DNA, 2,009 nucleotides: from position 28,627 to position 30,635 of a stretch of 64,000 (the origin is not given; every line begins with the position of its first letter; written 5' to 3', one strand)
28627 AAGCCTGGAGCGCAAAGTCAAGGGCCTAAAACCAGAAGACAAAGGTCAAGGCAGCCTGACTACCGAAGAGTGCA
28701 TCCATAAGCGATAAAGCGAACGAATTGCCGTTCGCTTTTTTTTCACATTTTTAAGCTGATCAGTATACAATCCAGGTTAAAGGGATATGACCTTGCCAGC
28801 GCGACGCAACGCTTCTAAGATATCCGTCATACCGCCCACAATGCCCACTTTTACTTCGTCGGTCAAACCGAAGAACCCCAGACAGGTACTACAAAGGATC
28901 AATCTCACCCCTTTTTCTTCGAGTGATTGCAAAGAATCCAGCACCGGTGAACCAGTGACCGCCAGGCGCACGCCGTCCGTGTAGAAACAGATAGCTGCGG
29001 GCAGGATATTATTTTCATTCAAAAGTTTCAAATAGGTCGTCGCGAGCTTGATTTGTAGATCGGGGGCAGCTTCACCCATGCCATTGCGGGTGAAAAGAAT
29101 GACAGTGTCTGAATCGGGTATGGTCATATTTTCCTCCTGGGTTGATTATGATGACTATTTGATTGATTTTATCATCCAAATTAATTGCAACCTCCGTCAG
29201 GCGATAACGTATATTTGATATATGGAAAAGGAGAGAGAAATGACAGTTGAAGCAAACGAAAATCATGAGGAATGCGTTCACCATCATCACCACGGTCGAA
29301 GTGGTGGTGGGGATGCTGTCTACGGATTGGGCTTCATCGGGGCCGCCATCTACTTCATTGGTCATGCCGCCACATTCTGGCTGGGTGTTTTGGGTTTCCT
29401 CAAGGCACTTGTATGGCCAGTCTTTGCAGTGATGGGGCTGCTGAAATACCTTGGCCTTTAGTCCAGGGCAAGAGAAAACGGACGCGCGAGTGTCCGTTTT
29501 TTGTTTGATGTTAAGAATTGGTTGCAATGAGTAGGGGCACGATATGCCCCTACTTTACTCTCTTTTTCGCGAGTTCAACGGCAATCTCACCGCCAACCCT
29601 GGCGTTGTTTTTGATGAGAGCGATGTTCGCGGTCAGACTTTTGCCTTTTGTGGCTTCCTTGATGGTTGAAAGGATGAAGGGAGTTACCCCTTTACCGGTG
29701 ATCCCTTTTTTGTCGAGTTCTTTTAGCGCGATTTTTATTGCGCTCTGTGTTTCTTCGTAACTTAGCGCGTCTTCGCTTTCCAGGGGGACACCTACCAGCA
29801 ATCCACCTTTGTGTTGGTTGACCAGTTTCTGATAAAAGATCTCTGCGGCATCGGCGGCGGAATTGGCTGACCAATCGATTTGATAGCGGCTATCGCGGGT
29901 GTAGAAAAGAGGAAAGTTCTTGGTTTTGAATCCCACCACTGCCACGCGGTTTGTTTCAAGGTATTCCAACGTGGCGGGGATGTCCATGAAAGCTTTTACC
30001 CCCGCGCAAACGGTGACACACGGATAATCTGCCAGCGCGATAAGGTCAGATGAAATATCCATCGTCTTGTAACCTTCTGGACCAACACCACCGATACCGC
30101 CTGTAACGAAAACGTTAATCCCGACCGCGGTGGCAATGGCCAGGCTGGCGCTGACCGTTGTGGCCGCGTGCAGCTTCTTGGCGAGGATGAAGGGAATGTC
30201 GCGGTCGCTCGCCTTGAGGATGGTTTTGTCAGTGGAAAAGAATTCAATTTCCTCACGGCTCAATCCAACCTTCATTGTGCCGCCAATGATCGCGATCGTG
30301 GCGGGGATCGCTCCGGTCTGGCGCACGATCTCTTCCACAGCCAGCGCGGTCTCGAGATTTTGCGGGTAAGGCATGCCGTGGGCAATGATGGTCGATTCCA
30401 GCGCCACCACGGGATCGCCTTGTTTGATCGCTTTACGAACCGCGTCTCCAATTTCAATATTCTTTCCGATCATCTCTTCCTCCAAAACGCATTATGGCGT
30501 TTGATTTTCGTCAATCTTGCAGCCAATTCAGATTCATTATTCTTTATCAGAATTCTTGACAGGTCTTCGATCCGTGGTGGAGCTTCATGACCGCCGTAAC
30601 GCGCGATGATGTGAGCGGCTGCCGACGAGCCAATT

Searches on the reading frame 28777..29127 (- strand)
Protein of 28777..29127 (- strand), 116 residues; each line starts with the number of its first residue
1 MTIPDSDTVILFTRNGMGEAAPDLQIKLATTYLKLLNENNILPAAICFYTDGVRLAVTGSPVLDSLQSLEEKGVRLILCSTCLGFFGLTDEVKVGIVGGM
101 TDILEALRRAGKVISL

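Call 7: search_protein_families(library=pfam, proteins=[window:28777-29127:-], max_evalue=0.01)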
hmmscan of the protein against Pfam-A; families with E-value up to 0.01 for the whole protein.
window:28777-29127:- (116 aa): 1 family
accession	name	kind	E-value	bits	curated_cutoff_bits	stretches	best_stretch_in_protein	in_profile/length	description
PF02635.20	DsrE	-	2.1e-08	34.8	22.7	1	32-115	23-115/116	DsrE/DsrF-like family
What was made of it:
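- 28777..29127 (-): Context only: the convergent DsrE/YedF-like gene. It is not part of the RNA unit. PF02635 (call 7).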

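Call 9: find_encoding_contigs(protein=window:28777-29127:-, flank=6000, max_places=10)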
Protein window:28777-29127:- (116 aa): 14 contigs read that carry it; 6 places shown.
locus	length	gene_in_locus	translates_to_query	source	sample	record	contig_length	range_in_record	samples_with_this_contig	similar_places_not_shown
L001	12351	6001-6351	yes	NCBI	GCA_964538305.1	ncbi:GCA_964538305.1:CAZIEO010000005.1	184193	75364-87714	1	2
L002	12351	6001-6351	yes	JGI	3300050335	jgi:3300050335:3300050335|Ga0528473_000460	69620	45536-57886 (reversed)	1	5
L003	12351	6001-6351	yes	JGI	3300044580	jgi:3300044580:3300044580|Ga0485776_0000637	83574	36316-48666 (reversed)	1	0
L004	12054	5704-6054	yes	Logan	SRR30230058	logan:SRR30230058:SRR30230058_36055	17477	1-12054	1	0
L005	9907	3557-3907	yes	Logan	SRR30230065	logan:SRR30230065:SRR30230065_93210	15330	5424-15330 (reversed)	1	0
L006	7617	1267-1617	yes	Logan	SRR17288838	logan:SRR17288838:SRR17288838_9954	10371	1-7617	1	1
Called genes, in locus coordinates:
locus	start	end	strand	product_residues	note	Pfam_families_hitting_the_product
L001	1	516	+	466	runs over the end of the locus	PF00266:Aminotran_5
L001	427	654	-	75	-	-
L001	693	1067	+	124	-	PF01475:FUR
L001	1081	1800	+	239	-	PF00578:AhpC-TSA, PF08534:Redoxin, PF10417:1-cysPrx_C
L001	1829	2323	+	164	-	PF00210:Ferritin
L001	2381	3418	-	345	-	PF03706:LPG_synthase_TM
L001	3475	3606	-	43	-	-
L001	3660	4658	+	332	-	PF00294:PfkB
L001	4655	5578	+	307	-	PF04227:Indigoidine_A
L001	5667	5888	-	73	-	-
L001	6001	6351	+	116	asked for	PF02635:DsrE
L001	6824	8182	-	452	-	PF05977:MFS_3, PF07690:MFS_1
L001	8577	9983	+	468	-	PF07690:MFS_1, PF13347:MFS_2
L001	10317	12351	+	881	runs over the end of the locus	PF01074:Glyco_hydro_38N, PF07748:Glyco_hydro_38C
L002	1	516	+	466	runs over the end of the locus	PF00266:Aminotran_5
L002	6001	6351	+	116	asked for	PF02635:DsrE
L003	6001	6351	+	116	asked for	PF02635:DsrE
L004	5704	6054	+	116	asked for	PF02635:DsrE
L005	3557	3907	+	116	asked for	PF02635:DsrE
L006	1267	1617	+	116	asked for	PF02635:DsrE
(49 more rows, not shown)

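Call 10: find_homologous_proteins(query=window:28780-29127:-)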
Query window:28780-29127:- (116 aa): 2004 proteins with E <= 0.001 among 2009 candidates; the best 120 are listed.
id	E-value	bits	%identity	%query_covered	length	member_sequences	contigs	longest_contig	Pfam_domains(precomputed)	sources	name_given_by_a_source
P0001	4.6e-68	244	100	100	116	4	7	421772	PF02635.21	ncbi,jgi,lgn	jgi:sulfur relay (sulfurtransferase) complex TusBCD TusD component (DsrE family)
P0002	1.1e-54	201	81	100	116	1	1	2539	PF02635.21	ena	-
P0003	1.4e-54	200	82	100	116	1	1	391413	PF02635.21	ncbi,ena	-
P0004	1.7e-54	200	83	100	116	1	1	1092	PF02635.21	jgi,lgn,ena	jgi:intracellular sulfur oxidation DsrE/DsrF family protein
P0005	7.3e-54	198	82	100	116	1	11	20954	PF02635.21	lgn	-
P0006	7.7e-54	198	80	100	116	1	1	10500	PF02635.21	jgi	jgi:sulfur relay (sulfurtransferase) complex TusBCD TusD component (DsrE family)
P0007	1.4e-53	197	80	100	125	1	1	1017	PF02635.21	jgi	-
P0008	1.4e-53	197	80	100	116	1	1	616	PF02635.21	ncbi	-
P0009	1.4e-53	197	80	100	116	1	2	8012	PF02635.21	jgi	jgi:intracellular sulfur oxidation DsrE/DsrF family protein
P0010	2.3e-53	197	82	100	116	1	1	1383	PF02635.21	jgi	jgi:hypothetical protein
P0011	2.8e-53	196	81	100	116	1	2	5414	PF02635.21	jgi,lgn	jgi:hypothetical protein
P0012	3.2e-53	196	80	100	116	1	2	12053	PF02635.21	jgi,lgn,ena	-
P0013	4.6e-53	196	80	100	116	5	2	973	PF02635.21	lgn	-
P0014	4.6e-53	196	78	100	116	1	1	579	PF02635.21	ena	-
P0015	5.1e-53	195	78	100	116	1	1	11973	PF02635.21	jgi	jgi:hypothetical protein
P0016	5.4e-53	195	78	100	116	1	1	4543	PF02635.21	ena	-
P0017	7.9e-53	195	80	100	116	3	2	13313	PF02635.21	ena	-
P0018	9.2e-53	195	79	100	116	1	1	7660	PF02635.21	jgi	jgi:hypothetical protein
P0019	1.1e-52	194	80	100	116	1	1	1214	PF02635.21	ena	-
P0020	1.3e-52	194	78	100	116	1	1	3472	PF02635.21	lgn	-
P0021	1.3e-52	194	78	100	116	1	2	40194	PF02635.21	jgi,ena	-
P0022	1.4e-52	194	78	100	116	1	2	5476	PF02635.21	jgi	jgi:intracellular sulfur oxidation DsrE/DsrF family protein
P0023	1.5e-52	194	78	100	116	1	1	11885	PF02635.21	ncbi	-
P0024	1.6e-52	194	78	100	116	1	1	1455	PF02635.21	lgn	-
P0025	1.7e-52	194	81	100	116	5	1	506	PF02635.21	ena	-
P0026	1.8e-52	194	78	100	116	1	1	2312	PF02635.21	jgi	jgi:hypothetical protein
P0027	1.8e-52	194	79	100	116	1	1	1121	PF02635.21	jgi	jgi:hypothetical protein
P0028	1.9e-52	194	79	100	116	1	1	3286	PF02635.21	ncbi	-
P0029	2.0e-52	194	81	100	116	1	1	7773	PF02635.21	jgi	jgi:hypothetical protein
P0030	2.1e-52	194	80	100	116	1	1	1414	PF02635.21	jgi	jgi:hypothetical protein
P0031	2.1e-52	193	78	100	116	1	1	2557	PF02635.21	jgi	jgi:intracellular sulfur oxidation DsrE/DsrF family protein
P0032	2.5e-52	193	79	100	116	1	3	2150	PF02635.21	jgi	jgi:hypothetical protein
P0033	2.8e-52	193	78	100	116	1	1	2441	PF02635.21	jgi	jgi:hypothetical protein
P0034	2.9e-52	193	78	100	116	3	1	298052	PF02635.21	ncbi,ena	-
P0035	3.1e-52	193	78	100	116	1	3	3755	PF02635.21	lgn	-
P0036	3.6e-52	193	79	100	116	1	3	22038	PF02635.21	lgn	-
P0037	4.0e-52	193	81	100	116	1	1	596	PF02635.21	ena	-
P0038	4.0e-52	193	78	100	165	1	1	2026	PF02635.21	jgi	jgi:hypothetical protein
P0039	4.4e-52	192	80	98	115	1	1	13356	PF02635.21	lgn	-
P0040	4.4e-52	192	77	100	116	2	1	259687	PF02635.21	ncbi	-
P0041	5.0e-52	192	77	100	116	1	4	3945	PF02635.21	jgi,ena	jgi:intracellular sulfur oxidation DsrE/DsrF family protein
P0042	5.1e-52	192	78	100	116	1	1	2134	PF02635.21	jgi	-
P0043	5.5e-52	192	79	100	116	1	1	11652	PF02635.21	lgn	-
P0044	6.1e-52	192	78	100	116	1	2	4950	PF02635.21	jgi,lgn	jgi:intracellular sulfur oxidation DsrE/DsrF family protein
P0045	6.2e-52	192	80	100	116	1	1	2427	PF02635.21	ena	-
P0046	6.5e-52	192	76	100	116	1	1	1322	PF02635.21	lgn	-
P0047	6.8e-52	192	78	100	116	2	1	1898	PF02635.21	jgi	jgi:intracellular sulfur oxidation DsrE/DsrF family protein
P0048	8.4e-52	192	77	100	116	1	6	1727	PF02635.21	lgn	-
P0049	9.1e-52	191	78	100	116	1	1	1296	PF02635.21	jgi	jgi:intracellular sulfur oxidation DsrE/DsrF family protein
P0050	9.3e-52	191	78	100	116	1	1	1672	PF02635.21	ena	-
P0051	9.4e-52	191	77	100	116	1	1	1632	PF02635.21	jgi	jgi:hypothetical protein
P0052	9.4e-52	191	78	100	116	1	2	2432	PF02635.21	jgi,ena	-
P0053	9.5e-52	191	77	100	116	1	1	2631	PF02635.21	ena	-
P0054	1.0e-51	191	78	100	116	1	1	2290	PF02635.21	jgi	jgi:hypothetical protein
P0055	1.1e-51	191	76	100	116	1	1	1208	PF02635.21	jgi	jgi:hypothetical protein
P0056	1.2e-51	191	77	100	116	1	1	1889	PF02635.21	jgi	jgi:intracellular sulfur oxidation DsrE/DsrF family protein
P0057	1.2e-51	191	77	100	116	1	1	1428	PF02635.21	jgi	jgi:hypothetical protein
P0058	1.3e-51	191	78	100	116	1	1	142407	PF02635.21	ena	-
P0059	1.4e-51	191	78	100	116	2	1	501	PF02635.21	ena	-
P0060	1.4e-51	191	78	100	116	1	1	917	PF02635.21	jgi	jgi:hypothetical protein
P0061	1.4e-51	191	78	100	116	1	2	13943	PF02635.21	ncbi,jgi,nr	ncbi:MAG: sulfurtransferase-like selenium metabolism protein YedF [Chloroflexi bacterium]|jgi:intrac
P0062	1.5e-51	191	79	100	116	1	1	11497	PF02635.21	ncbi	-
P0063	1.5e-51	191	78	100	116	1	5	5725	PF02635.21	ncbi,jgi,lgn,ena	ncbi:MAG TPA: DsrE family protein [Anaerolineales bacterium]|jgi:selenium metabolism protein YedF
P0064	1.6e-51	191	77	100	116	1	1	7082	PF02635.21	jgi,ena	-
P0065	1.7e-51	191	78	100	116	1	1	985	PF02635.21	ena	-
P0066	1.7e-51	191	77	100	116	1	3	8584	PF02635.21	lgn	-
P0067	1.7e-51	191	76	100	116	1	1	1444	PF02635.21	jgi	jgi:intracellular sulfur oxidation DsrE/DsrF family protein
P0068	1.8e-51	190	77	100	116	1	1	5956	PF02635.21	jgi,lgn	jgi:intracellular sulfur oxidation DsrE/DsrF family protein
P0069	1.9e-51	190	77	100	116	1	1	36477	PF02635.21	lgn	-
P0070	2.3e-51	190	74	100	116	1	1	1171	PF02635.21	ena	-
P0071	2.5e-51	190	78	100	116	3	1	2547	PF02635.21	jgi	jgi:intracellular sulfur oxidation DsrE/DsrF family protein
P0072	2.7e-51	190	78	100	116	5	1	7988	PF02635.21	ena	-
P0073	2.7e-51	190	76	100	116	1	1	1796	PF02635.21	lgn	-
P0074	2.7e-51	190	78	100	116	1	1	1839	PF02635.21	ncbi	-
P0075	2.8e-51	190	74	100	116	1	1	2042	PF02635.21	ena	-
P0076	3.2e-51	190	78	100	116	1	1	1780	PF02635.21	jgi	jgi:hypothetical protein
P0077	3.2e-51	190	77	100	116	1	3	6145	PF02635.21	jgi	jgi:intracellular sulfur oxidation DsrE/DsrF family protein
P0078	3.5e-51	190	81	97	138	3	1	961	PF02635.21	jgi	jgi:selenium metabolism protein YedF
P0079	3.6e-51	190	79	100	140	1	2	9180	PF02635.21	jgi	jgi:selenium metabolism protein YedF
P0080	3.6e-51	190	77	100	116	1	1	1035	PF02635.21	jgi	jgi:intracellular sulfur oxidation DsrE/DsrF family protein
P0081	3.7e-51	189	78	100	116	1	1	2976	PF02635.21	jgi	jgi:hypothetical protein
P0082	3.7e-51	189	78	100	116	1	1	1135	PF02635.21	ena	-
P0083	3.7e-51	189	76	100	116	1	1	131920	PF02635.21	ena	-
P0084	3.9e-51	189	77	100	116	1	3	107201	PF02635.21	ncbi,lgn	-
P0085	4.0e-51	189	78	100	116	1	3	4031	PF02635.21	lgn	-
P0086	4.1e-51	189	78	100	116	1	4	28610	PF02635.21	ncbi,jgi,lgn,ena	jgi:hypothetical protein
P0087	4.8e-51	189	76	100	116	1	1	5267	PF02635.21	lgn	-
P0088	4.9e-51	189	76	100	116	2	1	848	PF02635.21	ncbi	-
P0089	5.0e-51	189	79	100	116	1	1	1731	PF02635.21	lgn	-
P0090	5.1e-51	189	78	100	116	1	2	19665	PF02635.21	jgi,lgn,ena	-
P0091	5.3e-51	189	78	100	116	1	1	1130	PF02635.21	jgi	jgi:hypothetical protein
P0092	5.3e-51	189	75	100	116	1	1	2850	PF02635.21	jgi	jgi:intracellular sulfur oxidation DsrE/DsrF family protein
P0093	5.4e-51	189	76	100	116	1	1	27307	PF02635.21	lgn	-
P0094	5.6e-51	189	78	100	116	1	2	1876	PF02635.21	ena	-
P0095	5.6e-51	189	81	97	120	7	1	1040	PF02635.21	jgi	jgi:intracellular sulfur oxidation DsrE/DsrF family protein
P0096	5.9e-51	189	77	100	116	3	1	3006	PF02635.21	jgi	jgi:hypothetical protein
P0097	6.0e-51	189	77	100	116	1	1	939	PF02635.21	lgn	-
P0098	6.4e-51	189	73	100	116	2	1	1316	PF02635.21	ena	-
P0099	6.4e-51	189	76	100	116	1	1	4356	PF02635.21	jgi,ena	-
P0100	6.4e-51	189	76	100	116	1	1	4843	PF02635.21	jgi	-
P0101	6.5e-51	189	78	100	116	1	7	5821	PF02635.21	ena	-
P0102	6.6e-51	189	77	100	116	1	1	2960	PF02635.21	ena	-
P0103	7.0e-51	189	75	100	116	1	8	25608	PF02635.21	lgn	-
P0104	7.1e-51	189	78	100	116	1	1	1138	PF02635.21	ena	-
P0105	7.8e-51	188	78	100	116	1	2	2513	PF02635.21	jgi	jgi:sulfur relay (sulfurtransferase) complex TusBCD TusD component (DsrE family)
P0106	7.9e-51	188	76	100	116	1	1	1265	PF02635.21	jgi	jgi:intracellular sulfur oxidation DsrE/DsrF family protein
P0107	8.0e-51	188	73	100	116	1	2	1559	PF02635.21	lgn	-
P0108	8.2e-51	188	76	100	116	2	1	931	PF02635.21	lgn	-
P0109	8.9e-51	188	77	100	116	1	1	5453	PF02635.21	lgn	-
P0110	9.1e-51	188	77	100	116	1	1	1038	PF02635.21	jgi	jgi:intracellular sulfur oxidation DsrE/DsrF family protein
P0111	9.2e-51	188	76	100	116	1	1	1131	PF02635.21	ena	-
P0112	9.2e-51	188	77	100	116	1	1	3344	PF02635.21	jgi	jgi:hypothetical protein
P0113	9.4e-51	188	78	100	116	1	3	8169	PF02635.21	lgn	-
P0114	1.1e-50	188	78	100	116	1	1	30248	PF02635.21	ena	-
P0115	1.1e-50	188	75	100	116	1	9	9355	PF02635.21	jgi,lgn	-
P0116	1.2e-50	188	77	100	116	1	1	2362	PF02635.21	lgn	-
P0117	1.3e-50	188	75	100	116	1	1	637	PF02635.21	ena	-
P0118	1.3e-50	188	77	100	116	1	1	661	PF02635.21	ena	-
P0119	1.3e-50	188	78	100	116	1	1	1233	PF02635.21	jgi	jgi:hypothetical protein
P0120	1.4e-50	188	78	100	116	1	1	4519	PF02635.21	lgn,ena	-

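Call 11: find_related_loci(query=window:28780-29127:-, collection=genome_contigs, flank=4000)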
Query window:28780-29127:- (116 aa) in genome_contigs; peptide patterns used: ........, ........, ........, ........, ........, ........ (x = any residue, [..] = any of these).
506 stretches matched a pattern; 200 encode a relative of the query (tblastn E <= 1e-3); the best 80 are kept; 80 distinct loci.
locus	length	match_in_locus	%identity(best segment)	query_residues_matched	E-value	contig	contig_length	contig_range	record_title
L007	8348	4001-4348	78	1-116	9e-59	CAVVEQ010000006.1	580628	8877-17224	MAG: uncultured Chloroflexia bacterium isolate MFD04716.bin.2.60 genome assembly, contig: contig_15890, whole genome sho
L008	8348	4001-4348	77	1-116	2e-58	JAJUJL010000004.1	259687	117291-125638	MAG: Chloroflexota bacterium isolate bin116 k141_451728_length_259687_cov_25.7547, whole genome shotgun sequence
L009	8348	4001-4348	76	1-116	6e-58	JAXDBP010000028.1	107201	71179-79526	MAG: Bellilinea sp. isolate POMEDNA-B21 Raw2_k127_505211, whole genome shotgun sequence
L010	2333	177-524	78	1-116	2e-58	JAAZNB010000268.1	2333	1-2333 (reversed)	MAG: Chloroflexota bacterium isolate AS27yjCOA_123 30565_AS27, whole genome shotgun sequence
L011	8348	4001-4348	78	1-116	1e-57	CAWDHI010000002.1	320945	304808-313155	MAG: uncultured Chloroflexia bacterium isolate MFD04716.bin.1.245 genome assembly, contig: contig_28634, whole genome sh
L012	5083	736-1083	76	1-116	2e-57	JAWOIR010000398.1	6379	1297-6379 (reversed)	MAG: Anaerolineales bacterium isolate CWP5-2.bin.57 k191_3641817, whole genome shotgun sequence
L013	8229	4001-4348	77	1-116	3e-57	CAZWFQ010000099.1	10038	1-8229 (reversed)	MAG TPA_asm: uncultured Anaerolineaceae bacterium isolate SRP192927_co7_404 genome assembly, contig: NODE_13955_length_1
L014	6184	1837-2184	75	1-116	3e-57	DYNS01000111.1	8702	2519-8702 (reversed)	MAG TPA_asm: Anaerolinea sp. isolate SulCav_FS08_3_57_8 SulCav_FS08-3_4378_length_8702_cov_4.918700, whole genome shotgu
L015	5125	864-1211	77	1-116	3e-57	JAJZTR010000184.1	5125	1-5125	MAG: Chloroflexota bacterium isolate SKS3.bin85 NODE_27890_length_5125_cov_2.773309, whole genome shotgun sequence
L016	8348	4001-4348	75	1-116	7e-57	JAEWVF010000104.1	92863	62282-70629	MAG: Chloroflexota bacterium isolate OH_SDB_50 k127_859943, whole genome shotgun sequence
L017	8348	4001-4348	75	1-116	5e-57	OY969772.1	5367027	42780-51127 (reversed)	MAG: uncultured Chloroflexia bacterium isolate MFD02416.bin.2.42 genome assembly, chromosome: 1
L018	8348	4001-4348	77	1-116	7e-57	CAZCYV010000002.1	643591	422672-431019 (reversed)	MAG TPA_asm: uncultured Anaerolinea sp. isolate binchicken_co274_310 genome assembly, contig: NODE_4_length_643591_cov_8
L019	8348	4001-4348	77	1-116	8e-57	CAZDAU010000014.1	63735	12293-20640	MAG TPA_asm: uncultured Anaerolinea sp. isolate binchicken_co274_325 genome assembly, contig: NODE_1168_length_63735_cov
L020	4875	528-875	73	1-116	1e-56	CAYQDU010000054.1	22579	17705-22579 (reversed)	MAG TPA_asm: uncultured Anaerolinea sp. isolate binchicken_co20_395 genome assembly, contig: NODE_4593_length_22579_cov_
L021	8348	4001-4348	75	1-116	2e-56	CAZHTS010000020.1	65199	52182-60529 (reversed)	MAG TPA_asm: uncultured Anaerolineaceae bacterium isolate binchicken_co20_77 genome assembly, contig: NODE_1105_length_6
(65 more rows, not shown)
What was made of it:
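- Tried and rejected: I fetched 80 DsrE loci from GTDB species (call 11).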

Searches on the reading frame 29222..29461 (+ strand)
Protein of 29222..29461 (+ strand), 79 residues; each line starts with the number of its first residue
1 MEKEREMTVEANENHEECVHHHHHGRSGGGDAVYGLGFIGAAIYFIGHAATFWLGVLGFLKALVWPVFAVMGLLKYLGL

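Call 7: search_protein_families(library=pfam, proteins=[window:29222-29461:+], max_evalue=0.01)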
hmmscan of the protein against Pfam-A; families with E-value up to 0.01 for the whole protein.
window:29222-29461:+ (79 aa): 0 families

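Call 43: find_homologous_proteins(query=window:29240-29458:+, max_evalue=0.001)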
Query window:29240-29458:+ (73 aa): 4781 proteins with E <= 0.001 among 4784 candidates; the best 120 are listed.
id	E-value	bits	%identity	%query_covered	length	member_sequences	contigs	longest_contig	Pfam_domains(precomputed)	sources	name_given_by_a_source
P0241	2.8e-34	134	86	100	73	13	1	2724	-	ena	-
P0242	1.8e-32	129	81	100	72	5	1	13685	-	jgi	jgi:hypothetical protein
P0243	5.3e-29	118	90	70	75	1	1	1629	-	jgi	jgi:hypothetical protein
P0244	8.8e-29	117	80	90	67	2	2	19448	-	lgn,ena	-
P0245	1.5e-28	116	77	100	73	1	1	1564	-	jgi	jgi:hypothetical protein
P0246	1.1e-25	107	79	73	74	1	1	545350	-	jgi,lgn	jgi:hypothetical protein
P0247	1.6e-25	107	69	100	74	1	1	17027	-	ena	-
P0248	1.8e-25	106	82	70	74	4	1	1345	-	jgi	jgi:hypothetical protein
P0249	3.3e-25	106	68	100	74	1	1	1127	-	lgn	-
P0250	3.7e-25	105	70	100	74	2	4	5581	-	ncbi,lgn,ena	-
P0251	6.6e-25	105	79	73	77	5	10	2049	-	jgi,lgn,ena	-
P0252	7.4e-25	104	69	100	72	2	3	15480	-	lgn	-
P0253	1.1e-24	104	68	100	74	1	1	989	-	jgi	jgi:hypothetical protein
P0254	8.5e-24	101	65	100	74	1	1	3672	-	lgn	-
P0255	1.2e-23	101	70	92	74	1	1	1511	-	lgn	-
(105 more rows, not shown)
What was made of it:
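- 29185..29461 (+): Context only: the small His-rich two-helix membrane protein gene (ATG at 29240), with its own promoter-like motif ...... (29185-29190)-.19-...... (29210-29215). The protein has 4781 homologs (call 43).
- Checked: It has 4781 homologs (call 43).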

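Call 44: find_encoding_contigs(protein=P0242, flank=2500, max_places=1)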
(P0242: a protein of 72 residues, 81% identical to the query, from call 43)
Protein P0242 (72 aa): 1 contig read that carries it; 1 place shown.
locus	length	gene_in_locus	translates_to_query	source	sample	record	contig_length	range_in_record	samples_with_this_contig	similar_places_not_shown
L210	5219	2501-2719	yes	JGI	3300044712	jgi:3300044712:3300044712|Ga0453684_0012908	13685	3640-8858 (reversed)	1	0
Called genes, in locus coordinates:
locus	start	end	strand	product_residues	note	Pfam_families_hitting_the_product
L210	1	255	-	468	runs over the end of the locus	PF13347:MFS_2, PF07690:MFS_1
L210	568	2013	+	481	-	PF05977:MFS_3, PF07690:MFS_1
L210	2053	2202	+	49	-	-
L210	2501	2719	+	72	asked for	-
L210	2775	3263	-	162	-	PF04075:F420H2_quin_red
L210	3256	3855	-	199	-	-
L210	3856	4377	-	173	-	-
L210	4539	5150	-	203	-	PF00440:TetR_N, PF08360:TetR_C_5 (weak), PF13977:TetR_C_6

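Call 45: find_encoding_contigs(protein=P0252, flank=2500, max_places=2)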
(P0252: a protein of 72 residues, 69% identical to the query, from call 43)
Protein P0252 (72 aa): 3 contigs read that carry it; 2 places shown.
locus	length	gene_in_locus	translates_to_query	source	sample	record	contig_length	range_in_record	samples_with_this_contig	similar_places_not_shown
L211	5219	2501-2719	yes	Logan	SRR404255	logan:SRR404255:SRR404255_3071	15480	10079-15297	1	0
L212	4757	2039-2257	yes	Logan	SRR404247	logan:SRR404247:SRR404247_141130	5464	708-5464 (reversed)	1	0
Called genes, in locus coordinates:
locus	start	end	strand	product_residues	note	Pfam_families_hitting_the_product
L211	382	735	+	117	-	PF01022:HTH_5, PF12840:HTH_20 (weak)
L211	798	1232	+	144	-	PF01451:LMWPc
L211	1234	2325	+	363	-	PF01758:SBF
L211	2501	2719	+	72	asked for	-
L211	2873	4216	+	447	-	PF05977:MFS_3, PF07690:MFS_1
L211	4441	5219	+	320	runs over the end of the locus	?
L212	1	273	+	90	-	?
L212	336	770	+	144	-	PF01451:LMWPc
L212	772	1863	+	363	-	PF01758:SBF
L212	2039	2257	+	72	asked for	-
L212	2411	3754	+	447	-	PF05977:MFS_3, PF07690:MFS_1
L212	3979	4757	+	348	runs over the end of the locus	PF03706:LPG_synthase_TM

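Call 46: find_encoding_contigs(protein=P0244, flank=2500, max_places=2)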
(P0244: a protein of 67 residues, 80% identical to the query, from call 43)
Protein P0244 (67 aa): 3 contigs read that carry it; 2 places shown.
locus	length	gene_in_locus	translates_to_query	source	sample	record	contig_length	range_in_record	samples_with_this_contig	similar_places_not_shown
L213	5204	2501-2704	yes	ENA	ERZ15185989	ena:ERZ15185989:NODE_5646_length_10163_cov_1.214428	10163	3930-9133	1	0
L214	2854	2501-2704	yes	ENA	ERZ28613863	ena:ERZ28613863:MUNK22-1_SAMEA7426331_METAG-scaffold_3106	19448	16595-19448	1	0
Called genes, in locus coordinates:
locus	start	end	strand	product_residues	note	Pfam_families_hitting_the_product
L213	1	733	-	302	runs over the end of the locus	PF00930:DPPIV_N (faint), PF26550:Tricorn_2nd, PF26549:Tricorn_N (weak), PF07676:PD40, PF26549:Tricorn_N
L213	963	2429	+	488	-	PF01229:Glyco_hydro_39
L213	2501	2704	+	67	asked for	-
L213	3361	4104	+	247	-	PF14808:TMEM164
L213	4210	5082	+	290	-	-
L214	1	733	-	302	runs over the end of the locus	PF00930:DPPIV_N (faint), PF26550:Tricorn_2nd, PF26549:Tricorn_N (weak), PF07676:PD40, PF26549:Tricorn_N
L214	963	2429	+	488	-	PF01229:Glyco_hydro_39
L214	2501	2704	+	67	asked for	-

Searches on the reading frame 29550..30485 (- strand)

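Call 7: search_protein_families(library=pfam, proteins=[window:29550-30485:-], max_evalue=0.01)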
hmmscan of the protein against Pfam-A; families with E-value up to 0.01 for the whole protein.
window:29550-30485:- (311 aa): 1 family
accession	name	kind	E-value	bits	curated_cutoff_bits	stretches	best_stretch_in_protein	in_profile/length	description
PF04227.17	Indigoidine_A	-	1.2e-114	382.9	25.2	1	16-304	2-291/291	Indigoidine synthase A like protein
